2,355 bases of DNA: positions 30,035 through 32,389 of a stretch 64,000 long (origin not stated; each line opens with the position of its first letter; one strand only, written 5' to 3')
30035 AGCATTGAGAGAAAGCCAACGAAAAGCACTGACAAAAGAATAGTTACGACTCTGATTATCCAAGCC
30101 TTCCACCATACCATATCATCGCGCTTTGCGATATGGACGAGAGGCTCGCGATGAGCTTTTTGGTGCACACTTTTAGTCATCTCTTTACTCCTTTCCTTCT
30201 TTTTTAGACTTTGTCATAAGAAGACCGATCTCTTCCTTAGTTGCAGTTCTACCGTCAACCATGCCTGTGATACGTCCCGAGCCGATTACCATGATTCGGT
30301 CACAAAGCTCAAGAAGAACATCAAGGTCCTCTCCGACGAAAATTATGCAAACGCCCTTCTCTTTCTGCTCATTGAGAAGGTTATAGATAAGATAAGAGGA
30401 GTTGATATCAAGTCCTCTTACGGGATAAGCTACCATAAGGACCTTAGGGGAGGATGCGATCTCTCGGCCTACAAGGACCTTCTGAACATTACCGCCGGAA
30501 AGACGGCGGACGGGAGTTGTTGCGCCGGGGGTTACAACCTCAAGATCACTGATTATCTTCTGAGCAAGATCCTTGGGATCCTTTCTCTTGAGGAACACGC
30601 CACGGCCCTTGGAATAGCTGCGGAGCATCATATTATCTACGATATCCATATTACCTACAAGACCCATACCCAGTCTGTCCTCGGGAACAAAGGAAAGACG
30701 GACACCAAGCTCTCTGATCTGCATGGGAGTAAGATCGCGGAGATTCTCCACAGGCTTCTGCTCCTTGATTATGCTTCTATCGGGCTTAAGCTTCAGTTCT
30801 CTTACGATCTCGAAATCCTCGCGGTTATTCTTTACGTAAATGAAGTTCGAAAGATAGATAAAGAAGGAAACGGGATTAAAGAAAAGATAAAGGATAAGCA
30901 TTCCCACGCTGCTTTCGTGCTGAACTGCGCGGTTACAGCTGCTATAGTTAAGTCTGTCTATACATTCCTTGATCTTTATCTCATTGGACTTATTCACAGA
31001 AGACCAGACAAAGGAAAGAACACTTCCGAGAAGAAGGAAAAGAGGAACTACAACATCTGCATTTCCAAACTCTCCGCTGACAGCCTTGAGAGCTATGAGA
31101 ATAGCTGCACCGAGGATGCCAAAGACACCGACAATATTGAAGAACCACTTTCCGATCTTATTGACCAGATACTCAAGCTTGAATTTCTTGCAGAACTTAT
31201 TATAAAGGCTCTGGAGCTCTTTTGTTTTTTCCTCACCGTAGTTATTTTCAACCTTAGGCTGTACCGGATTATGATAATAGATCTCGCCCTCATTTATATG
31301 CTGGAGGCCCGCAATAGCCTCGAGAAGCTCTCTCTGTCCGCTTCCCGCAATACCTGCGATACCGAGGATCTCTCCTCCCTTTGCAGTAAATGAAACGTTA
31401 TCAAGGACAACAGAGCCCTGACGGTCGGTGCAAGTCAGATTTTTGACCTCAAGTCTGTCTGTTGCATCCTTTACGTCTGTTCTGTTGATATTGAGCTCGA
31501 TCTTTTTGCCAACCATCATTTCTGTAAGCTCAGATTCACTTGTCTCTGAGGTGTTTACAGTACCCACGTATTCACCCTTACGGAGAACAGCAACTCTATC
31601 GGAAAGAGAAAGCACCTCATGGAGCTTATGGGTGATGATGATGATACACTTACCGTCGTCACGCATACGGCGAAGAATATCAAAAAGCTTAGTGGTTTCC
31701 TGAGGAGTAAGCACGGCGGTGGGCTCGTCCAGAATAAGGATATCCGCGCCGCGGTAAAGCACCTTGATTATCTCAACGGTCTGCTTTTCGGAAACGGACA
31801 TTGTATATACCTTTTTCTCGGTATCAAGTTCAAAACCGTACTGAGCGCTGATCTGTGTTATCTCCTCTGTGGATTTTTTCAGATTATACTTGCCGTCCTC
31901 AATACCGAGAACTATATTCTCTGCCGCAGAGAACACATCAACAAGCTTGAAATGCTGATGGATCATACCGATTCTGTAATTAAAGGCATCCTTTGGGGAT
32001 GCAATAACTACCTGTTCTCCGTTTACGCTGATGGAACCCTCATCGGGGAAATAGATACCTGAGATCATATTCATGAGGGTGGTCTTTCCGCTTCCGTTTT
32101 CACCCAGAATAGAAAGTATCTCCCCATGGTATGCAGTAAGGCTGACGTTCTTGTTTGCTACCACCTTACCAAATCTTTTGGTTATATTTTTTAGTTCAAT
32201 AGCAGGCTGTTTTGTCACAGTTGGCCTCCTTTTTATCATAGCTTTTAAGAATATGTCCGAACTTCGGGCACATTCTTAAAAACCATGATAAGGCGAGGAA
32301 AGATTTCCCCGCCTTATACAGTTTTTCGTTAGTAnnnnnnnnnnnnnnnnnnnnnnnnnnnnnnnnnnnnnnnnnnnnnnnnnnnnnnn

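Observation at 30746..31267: Importer ABC ATPase with a ~170-aa insertion containing three predicted transmembrane helices inside NBD2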

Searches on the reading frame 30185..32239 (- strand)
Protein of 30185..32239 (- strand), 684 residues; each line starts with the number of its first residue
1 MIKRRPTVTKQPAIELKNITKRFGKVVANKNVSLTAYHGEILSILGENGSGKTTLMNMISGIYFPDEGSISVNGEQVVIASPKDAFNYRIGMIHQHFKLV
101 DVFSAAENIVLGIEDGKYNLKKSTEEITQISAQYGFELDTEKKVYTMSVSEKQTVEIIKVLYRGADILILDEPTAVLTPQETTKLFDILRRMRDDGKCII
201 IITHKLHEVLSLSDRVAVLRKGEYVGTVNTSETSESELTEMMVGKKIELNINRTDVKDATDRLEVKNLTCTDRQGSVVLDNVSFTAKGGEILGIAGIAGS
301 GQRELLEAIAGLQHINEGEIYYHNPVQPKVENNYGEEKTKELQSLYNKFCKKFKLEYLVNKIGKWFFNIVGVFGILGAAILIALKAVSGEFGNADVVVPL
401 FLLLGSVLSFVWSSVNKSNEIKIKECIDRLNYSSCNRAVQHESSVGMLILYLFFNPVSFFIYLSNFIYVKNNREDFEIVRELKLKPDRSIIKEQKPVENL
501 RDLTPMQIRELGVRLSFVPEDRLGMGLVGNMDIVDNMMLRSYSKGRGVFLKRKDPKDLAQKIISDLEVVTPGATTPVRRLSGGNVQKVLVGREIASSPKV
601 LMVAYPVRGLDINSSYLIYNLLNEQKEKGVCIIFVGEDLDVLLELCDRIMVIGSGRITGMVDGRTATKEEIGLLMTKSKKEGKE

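Call 3: search_protein_families(library=pfam, proteins=[window:30185-32239:-], max_evalue=1)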
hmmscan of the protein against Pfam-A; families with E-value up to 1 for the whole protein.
window:30185-32239:- (684 aa): 16 families
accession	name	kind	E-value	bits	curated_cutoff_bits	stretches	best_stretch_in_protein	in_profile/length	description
PF00005.33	ABC_tran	-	3.6e-43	147.9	25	3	30-175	2-137/137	ABC transporter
PF13476.12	AAA_23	-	7.1e-05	24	27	1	38-183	18-144/201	AAA domain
PF13304.12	AAA_21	-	0.00012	22.7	27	2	137-204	228-298/304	AAA domain, putative AbiEii toxin, Type IV TA system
PF02463.25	SMC_N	-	0.00014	21.8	40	1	36-207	21-200/220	RecF/RecN/SMC N terminal domain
PF13401.12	AAA_22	-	0.0019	19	27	1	38-209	4-129/130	AAA domain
PF00308.24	Bac_DnaA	-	0.0084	16.7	23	1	148-216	82-151/162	Bacterial DnaA ATPAse domain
PF13555.12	AAA_29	-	0.0099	16.1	27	1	39-69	23-51/61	P-loop containing region of AAA domain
PF13173.12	AAA_14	-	0.018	15.5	27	0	40-77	3-40/129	AAA domain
PF20720.3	nSTAND3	-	0.019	15.1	27.2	1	41-66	19-44/155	Novel STAND NTPase 3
PF13175.12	AAA_15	-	0.059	13.4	32.1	1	43-139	27-87/374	AAA ATPase domain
PF13604.12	AAA_30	-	0.098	12.8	27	0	41-82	20-54/191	AAA domain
PF00006.31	ATP-synt_ab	-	0.1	12.7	29.5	0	33-60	8-35/213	ATP synthase alpha/beta family, nucleotide-binding domain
PF00004.35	AAA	-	0.16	12.9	21.2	0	44-202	3-107/131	ATPase family associated with various cellular activities (AAA)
PF24838.2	8xMP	-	0.2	11.9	30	1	372-419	28-73/136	Octameric membrane protein family (8xMP)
PF00931.28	NB-ARC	-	0.2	11.3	23.5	1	40-59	19-38/248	NB-ARC domain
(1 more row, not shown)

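Call 4: search_protein_families(library=ncbifam, proteins=[window:30185-32239:-], max_evalue=1)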
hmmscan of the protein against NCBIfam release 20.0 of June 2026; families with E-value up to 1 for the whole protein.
window:30185-32239:- (684 aa): 200 families (the best 25 are shown)
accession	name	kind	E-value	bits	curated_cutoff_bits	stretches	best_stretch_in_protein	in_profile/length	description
NF047930.1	ABC_ATP_B6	equivalog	1.2e-121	406.9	670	2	13-323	2-328/510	putative B6 ABC transporter ATP-binding protein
NF010069.0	PRK13549.1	equivalog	6.9e-103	344.8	699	2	13-321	5-321/513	xylose ABC transporter ATP-binding protein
NF008030.0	PRK10762.1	equivalog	2.6e-99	333.2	745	2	11-324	2-313/501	ribose ABC transporter ATP-binding protein RbsA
NF008442.0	PRK11288.1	equivalog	8.2e-97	324.6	689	2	9-323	3-316/504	L-arabinose ABC transporter ATP-binding protein AraG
NF007253.0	PRK09700.1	equivalog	6.2e-95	318.7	772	2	11-324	3-324/510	D-allose ABC transporter ATP-binding protein AlsA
NF008215.0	PRK10982.1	equivalog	4.1e-94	316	828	2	10-325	10-325/506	galactose/methyl galactoside ABC transporter ATP-binding protein MglA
NF040905.2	GguA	equivalog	2.7e-91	306.4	810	2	14-312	2-309/500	multiple monosaccharide ABC transporter ATP-binding protein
NF011967.0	PRK15439.1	equivalog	3.9e-91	306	586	2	8-324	6-324/510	autoinducer 2 ABC transporter ATP-binding protein LsrA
NF041861.1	YtfR_transport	equivalog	4.2e-90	302.5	850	2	15-323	3-312/492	galactofuranose ABC transporter, ATP-binding protein YtfR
TIGR02633.1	xylG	equivalog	1.5e-86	290.9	723.65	2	14-322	2-320/500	D-xylose ABC transporter ATP-binding protein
TIGR03608.1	L_ocin_972_ABC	subfamily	1.1e-58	198.1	254.85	3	16-216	1-203/206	putative bacteriocin export ABC transporter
TIGR02315.1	ABC_phnC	equivalog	2e-53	181.3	266.1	3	14-240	2-240/243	phosphonate ABC transporter ATP-binding protein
TIGR01188.1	drrA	subfamily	7e-51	173.3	312.45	2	21-265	1-236/302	daunorubicin resistance ABC transporter, ATP-binding protein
TIGR04521.1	ECF_ATPase_2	equivalog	7.8e-51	172.8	330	3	27-234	19-233/279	energy-coupling factor transporter ATPase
NF010068.0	PRK13548.1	equivalog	4.3e-50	170.2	261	3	11-248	3-245/261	heme ABC transporter ATP-binding protein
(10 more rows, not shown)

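Call 7: find_homologous_proteins(query=window:30185-32239:-, max_evalue=1e-30)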
Query window:30185-32239:- (684 aa): 8000 proteins with E <= 1e-30 among 8000 candidates; the best 120 are listed.
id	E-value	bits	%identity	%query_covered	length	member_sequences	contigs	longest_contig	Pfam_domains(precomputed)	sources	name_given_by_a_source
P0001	0.0e+0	1484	100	99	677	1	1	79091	PF00005.34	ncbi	-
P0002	0.0e+0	1287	85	99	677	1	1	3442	PF00005.34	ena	-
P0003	0.0e+0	1268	84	99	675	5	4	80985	PF00005.34,PF13476.13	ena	-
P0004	0.0e+0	1250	83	99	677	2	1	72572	PF00005.34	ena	-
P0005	0.0e+0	1233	82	99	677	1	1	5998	PF00005.34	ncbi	-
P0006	0.0e+0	1216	81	100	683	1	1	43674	PF00005.34,PF13476.13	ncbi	-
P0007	1.3e-287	973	89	48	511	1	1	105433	PF00005.34,PF13476.13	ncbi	-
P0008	2.1e-286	969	88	48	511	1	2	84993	PF00005.34,PF13476.13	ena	-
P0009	1.1e-284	964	87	48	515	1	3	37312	PF00005.34,PF13476.13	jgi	-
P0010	1.2e-283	960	87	48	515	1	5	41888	PF00005.34,PF13476.13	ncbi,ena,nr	ncbi:MAG: ABC transporter ATP-binding protein [Clostridia bacterium]|nr:ABC transporter ATP-binding 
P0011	9.9e-281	951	87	48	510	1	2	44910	PF00005.34,PF13476.13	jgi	-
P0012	2.2e-279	946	85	49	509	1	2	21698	PF00005.34,PF13476.13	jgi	-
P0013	4.0e-279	945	84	49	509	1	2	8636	PF00005.34,PF13476.13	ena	-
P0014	6.9e-279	944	84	49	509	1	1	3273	PF00005.34,PF13476.13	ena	-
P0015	4.7e-278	942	85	48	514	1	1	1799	PF00005.34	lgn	-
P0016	3.0e-277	939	88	46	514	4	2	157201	PF00005.34,PF13476.13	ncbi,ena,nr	ncbi:MAG: ABC transporter ATP-binding protein [Clostridia bacterium]|nr:ABC transporter ATP-binding 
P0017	4.5e-277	938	84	48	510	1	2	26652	PF00005.34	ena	-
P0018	1.1e-273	927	84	48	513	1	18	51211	PF00005.34,PF13476.13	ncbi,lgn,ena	-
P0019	3.7e-272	922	84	48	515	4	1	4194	PF00005.34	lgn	-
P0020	1.3e-271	920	83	48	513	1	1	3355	PF00005.34,PF13476.13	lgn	-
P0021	2.1e-271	920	83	48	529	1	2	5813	PF00005.34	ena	-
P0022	3.7e-271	919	84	47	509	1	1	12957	PF00005.34,PF13476.13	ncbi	-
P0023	4.5e-271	919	84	48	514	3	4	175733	PF00005.34,PF13476.13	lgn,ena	-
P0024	4.9e-271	919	83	48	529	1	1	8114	PF00005.34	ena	-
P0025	5.2e-271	918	84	48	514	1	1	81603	PF00005.34,PF13476.13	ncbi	-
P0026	9.9e-271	918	84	47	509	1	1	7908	PF00005.34,PF13476.13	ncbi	-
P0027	1.2e-270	917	84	48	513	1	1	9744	PF00005.34,PF13476.13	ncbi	-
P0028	2.0e-270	917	82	48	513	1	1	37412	PF00005.34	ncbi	-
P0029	2.5e-270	916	82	48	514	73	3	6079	PF00005.34,PF13476.13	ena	-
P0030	2.6e-270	916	83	47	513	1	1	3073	PF00005.34,PF13476.13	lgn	-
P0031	3.3e-270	916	83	48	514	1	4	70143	PF00005.34,PF13476.13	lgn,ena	-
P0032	5.2e-270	915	83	48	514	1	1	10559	PF00005.34,PF13476.13,PF02463.26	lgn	-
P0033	9.6e-270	914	83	47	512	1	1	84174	PF00005.34,PF13476.13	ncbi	-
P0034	1.8e-269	913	84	47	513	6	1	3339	PF00005.34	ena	-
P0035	1.9e-269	913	83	48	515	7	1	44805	PF00005.34,PF13476.13,PF02463.26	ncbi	-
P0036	2.1e-269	913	82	47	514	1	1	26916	PF00005.34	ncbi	-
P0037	2.2e-269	913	84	47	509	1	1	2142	PF00005.34,PF13476.13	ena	-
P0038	2.3e-269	913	83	47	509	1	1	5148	PF00005.34,PF13476.13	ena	-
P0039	2.5e-269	913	83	47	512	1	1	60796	PF00005.34,PF13476.13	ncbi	-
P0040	2.8e-269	913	83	48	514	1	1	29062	PF00005.34,PF13476.13,PF02463.26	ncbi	-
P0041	4.5e-269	912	82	48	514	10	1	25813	PF00005.34,PF13476.13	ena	-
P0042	5.0e-269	912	82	47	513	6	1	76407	PF00005.34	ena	-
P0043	5.0e-269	912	83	47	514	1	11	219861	PF00005.34,PF13476.13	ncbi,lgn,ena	-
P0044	5.0e-269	912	83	48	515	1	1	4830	PF00005.34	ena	-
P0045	5.5e-269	912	83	48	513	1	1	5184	PF00005.34,PF13476.13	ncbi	-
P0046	6.1e-269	912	82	48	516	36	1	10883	PF00005.34,PF02463.26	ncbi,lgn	-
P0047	6.3e-269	912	83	47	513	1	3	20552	PF00005.34,PF13476.13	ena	-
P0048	6.7e-269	911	82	48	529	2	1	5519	PF00005.34,PF13476.13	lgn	-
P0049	8.5e-269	911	82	48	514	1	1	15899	PF00005.34,PF13476.13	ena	-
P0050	8.6e-269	911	83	47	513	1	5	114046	PF00005.34,PF13476.13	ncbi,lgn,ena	-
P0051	8.6e-269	911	82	47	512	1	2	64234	PF00005.34,PF13476.13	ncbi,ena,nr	ncbi:MAG: ABC transporter ATP-binding protein [Clostridia bacterium]|nr:ABC transporter ATP-binding 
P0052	9.4e-269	911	82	48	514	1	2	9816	PF00005.34,PF13476.13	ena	-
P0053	1.4e-268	910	82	46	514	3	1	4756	PF00005.34,PF13476.13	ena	-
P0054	1.6e-268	910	80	48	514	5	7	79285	PF00005.34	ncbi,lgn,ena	-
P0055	1.7e-268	910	82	47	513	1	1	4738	PF00005.34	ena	-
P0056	2.2e-268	910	82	48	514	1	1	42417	PF00005.34,PF13476.13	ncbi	-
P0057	2.6e-268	910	81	48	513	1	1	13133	PF00005.34,PF13476.13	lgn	-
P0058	3.6e-268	909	82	48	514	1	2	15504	PF00005.34,PF13476.13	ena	-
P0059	3.8e-268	909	83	47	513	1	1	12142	PF00005.34,PF13476.13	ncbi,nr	ncbi:MAG: ABC transporter ATP-binding protein [Clostridia bacterium]|nr:ABC transporter ATP-binding 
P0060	3.8e-268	909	83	47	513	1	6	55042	PF00005.34,PF13476.13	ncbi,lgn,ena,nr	ncbi:MAG: ABC transporter ATP-binding protein [Acutalibacteraceae bacterium]|nr:ABC transporter ATP-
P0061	4.2e-268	909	82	48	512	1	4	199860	PF00005.34,PF13476.13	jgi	-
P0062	4.4e-268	909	81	48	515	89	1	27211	PF00005.34,PF13476.13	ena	-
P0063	4.4e-268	909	83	48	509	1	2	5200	PF00005.34,PF13476.13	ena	-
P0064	4.5e-268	909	83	47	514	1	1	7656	PF00005.34,PF13476.13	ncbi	-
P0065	4.6e-268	909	82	48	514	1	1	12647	PF00005.34,PF13476.13,PF02463.26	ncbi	-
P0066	4.9e-268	909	83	47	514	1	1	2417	PF00005.34,PF13476.13,PF13304.13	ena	-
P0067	5.7e-268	908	82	48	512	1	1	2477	PF00005.34,PF13476.13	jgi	-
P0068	5.8e-268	908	81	48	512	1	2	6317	PF00005.34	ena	-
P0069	5.9e-268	908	81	48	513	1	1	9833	PF00005.34,PF13476.13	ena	-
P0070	6.1e-268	908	82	48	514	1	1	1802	PF00005.34,PF13476.13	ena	-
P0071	6.9e-268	908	83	47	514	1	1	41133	PF00005.34,PF13476.13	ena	-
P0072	7.0e-268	908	81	48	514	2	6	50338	PF00005.34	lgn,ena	-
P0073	7.7e-268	908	82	48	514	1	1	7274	PF00005.34,PF13476.13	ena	-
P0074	7.8e-268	908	83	46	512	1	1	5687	PF00005.34,PF13476.13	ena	-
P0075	8.0e-268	908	82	48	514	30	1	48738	PF00005.34,PF13476.13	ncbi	-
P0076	8.4e-268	908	82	48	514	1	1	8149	PF00005.34,PF13476.13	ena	-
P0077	8.9e-268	908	82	47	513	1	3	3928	PF00005.34,PF13476.13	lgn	-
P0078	1.1e-267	908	82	47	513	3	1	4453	PF00005.34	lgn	-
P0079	1.3e-267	907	82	47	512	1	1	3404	PF00005.34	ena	-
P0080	1.4e-267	907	82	48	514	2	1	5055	PF00005.34,PF13476.13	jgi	-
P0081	1.4e-267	907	83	47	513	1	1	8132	PF00005.34,PF13476.13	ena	-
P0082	1.5e-267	907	82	47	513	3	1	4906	PF00005.34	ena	-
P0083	1.7e-267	907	82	47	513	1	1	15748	PF00005.34,PF13476.13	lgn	-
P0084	1.8e-267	907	82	48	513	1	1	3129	PF00005.34,PF13476.13,PF13304.13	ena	-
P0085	2.2e-267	906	83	48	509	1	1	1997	PF00005.34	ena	-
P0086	2.4e-267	906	82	46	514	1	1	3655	PF00005.34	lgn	-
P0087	2.5e-267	906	83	48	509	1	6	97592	PF00005.34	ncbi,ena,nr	ncbi:MAG: ABC transporter ATP-binding protein [Clostridia bacterium]|nr:ABC transporter ATP-binding 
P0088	2.5e-267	906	81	48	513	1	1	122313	PF00005.34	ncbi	-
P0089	2.6e-267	906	82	47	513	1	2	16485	PF00005.34,PF13476.13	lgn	-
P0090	3.1e-267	906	82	47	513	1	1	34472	PF00005.34,PF13476.13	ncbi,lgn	-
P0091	3.3e-267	906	83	47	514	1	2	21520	PF00005.34,PF13476.13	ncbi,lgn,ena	-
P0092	3.4e-267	906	82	47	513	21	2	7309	PF00005.34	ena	-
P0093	4.0e-267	906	82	48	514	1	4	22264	PF00005.34,PF13476.13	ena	-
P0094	4.1e-267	906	82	48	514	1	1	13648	PF00005.34,PF13476.13,PF02463.26,PF13304.13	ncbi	-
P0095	4.7e-267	905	82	47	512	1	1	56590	PF00005.34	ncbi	-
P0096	4.9e-267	905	82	46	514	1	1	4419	PF00005.34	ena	-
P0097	6.4e-267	905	83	47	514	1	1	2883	PF00005.34,PF13476.13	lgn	-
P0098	9.6e-267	904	84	47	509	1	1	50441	PF00005.34,PF13476.13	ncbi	-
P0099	1.3e-266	904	83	48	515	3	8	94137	PF00005.34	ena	-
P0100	1.4e-266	904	82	48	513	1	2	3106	PF00005.34,PF13476.13,PF13304.13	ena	-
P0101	1.7e-266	904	82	48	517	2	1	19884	PF00005.34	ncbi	-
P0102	1.8e-266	903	81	48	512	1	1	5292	PF00005.34,PF13476.13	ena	-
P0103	2.2e-266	903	81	48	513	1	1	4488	PF00005.34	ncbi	-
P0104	2.2e-266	903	83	47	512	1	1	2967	PF00005.34,PF13304.13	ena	-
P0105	2.7e-266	903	83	48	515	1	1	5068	PF00005.34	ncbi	-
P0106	3.3e-266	903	81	47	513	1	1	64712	PF00005.34,PF13476.13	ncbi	-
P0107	3.5e-266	902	82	47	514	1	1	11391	PF00005.34,PF13476.13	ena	-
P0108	3.9e-266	902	86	48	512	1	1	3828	PF00005.34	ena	-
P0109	4.4e-266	902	82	47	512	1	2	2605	PF00005.34,PF13476.13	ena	-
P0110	4.5e-266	902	81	48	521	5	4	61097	PF00005.34,PF13304.13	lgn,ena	-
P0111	4.7e-266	902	81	48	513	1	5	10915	PF00005.34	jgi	-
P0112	5.5e-266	902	81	47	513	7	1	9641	PF00005.34,PF13304.13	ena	-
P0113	6.2e-266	902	81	48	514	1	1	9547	PF00005.34,PF13476.13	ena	-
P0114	6.9e-266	902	82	48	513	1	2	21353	PF00005.34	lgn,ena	-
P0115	7.3e-266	901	81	48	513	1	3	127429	PF00005.34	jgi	-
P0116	7.3e-266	901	82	48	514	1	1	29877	PF00005.34,PF13476.13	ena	-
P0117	8.1e-266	901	81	48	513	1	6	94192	PF00005.34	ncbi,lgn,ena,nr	ncbi:MAG: ABC transporter ATP-binding protein [Clostridia bacterium]|nr:ABC transporter ATP-binding 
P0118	1.0e-265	901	81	48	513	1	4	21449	PF00005.34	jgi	-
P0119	1.1e-265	901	82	48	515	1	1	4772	PF00005.34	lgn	-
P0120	1.1e-265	901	81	47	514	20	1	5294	PF00005.34,PF13476.13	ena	-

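Call 10: find_encoding_contigs(protein=P0006, flank=6000, max_places=2)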
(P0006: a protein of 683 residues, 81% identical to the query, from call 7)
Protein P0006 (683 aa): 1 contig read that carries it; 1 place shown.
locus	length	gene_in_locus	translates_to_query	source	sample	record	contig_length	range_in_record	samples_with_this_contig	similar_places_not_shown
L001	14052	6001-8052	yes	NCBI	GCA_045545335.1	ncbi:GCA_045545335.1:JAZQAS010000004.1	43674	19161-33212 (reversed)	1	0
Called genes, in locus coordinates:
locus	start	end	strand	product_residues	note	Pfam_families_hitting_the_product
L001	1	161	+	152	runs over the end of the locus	-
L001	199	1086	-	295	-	PF01430:HSP33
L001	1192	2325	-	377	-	PF01408:GFO_IDH_MocA, PF22725:GFO_IDH_MocA_C3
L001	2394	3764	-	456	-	PF00202:Aminotran_3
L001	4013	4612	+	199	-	PF00156:Pribosyltran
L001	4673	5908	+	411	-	PF02608:Bmp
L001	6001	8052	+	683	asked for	PF13476:AAA_23 (weak), PF00005:ABC_tran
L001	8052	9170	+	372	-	PF02653:BPD_transp_2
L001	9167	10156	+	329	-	PF02653:BPD_transp_2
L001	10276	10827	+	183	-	PF08281:Sigma70_r4_2, PF04545:Sigma70_r4 (faint)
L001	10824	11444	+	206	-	-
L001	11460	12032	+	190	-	-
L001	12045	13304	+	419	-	PF00079:Serpin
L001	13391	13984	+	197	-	PF02698:DUF218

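Call 11: find_encoding_contigs(protein=P0005, flank=6000, max_places=2)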
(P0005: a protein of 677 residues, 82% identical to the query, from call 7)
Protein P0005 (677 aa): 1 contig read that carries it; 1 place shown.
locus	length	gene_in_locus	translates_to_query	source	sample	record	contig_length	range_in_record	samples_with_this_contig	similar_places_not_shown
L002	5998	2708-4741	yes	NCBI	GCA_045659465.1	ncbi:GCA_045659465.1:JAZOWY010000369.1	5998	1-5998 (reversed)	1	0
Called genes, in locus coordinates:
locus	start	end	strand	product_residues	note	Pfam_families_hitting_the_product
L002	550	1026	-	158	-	PF01668:SmpB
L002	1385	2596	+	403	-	PF02608:Bmp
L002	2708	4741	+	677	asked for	PF00005:ABC_tran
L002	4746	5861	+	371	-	PF02653:BPD_transp_2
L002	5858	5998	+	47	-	?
